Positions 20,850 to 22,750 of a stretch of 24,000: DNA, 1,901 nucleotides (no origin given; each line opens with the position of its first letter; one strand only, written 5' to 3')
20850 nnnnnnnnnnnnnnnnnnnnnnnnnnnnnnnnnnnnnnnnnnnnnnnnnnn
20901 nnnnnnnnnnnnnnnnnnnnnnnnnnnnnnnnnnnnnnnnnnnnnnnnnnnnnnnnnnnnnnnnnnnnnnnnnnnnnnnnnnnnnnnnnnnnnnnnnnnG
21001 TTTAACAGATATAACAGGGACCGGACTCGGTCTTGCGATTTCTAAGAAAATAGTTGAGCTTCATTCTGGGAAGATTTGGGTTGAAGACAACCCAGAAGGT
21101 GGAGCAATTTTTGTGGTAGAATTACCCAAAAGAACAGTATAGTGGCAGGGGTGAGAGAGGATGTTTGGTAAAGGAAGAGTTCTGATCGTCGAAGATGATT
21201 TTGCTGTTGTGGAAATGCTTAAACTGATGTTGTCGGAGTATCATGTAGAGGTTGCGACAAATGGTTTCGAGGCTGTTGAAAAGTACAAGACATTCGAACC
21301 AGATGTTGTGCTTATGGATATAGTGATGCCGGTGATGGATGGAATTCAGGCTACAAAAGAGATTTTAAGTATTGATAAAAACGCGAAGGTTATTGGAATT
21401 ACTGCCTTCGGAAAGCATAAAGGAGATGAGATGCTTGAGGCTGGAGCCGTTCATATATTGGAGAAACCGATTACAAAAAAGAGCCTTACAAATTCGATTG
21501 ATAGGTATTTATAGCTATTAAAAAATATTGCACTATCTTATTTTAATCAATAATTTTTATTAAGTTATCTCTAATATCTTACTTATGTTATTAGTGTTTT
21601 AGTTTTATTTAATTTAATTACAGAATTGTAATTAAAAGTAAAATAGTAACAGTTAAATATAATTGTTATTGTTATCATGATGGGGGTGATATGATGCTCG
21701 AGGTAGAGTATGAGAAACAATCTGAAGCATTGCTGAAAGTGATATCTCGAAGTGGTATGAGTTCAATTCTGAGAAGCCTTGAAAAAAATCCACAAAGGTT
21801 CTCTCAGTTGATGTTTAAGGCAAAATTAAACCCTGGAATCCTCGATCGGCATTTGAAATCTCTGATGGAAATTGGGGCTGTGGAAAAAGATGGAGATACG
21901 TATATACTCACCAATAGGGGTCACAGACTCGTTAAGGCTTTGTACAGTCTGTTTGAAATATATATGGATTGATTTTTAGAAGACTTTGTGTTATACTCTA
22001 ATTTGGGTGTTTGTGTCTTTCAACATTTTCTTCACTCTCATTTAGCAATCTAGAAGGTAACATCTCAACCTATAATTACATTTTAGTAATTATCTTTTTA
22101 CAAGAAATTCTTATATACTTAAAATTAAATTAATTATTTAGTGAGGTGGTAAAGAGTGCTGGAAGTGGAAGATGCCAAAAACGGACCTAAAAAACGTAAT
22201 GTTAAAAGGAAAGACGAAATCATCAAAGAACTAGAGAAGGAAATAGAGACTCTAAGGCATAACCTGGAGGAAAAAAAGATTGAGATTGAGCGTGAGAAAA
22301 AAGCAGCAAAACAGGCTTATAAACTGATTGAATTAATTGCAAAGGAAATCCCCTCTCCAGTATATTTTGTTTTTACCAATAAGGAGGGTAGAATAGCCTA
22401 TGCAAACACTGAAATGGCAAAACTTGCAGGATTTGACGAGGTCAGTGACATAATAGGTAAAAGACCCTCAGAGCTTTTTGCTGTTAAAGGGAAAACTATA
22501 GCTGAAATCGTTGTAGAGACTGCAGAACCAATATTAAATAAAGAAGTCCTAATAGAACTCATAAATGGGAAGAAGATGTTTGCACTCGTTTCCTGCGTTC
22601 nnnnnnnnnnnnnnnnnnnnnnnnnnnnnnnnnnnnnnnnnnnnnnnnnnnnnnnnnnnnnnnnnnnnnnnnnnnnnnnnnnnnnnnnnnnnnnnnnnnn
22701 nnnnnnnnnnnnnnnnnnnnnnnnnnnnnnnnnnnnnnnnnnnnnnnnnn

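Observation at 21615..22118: Identical operator-plus-TATA architecture in front of the wHTH regulator gene and the MCP gene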

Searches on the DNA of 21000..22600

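Call 73: search_rna_families(source=window, start=21000, end=22600, threshold=evalue, max_evalue=1)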
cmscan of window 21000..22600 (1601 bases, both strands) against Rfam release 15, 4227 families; matches with E-value up to 1: 0.
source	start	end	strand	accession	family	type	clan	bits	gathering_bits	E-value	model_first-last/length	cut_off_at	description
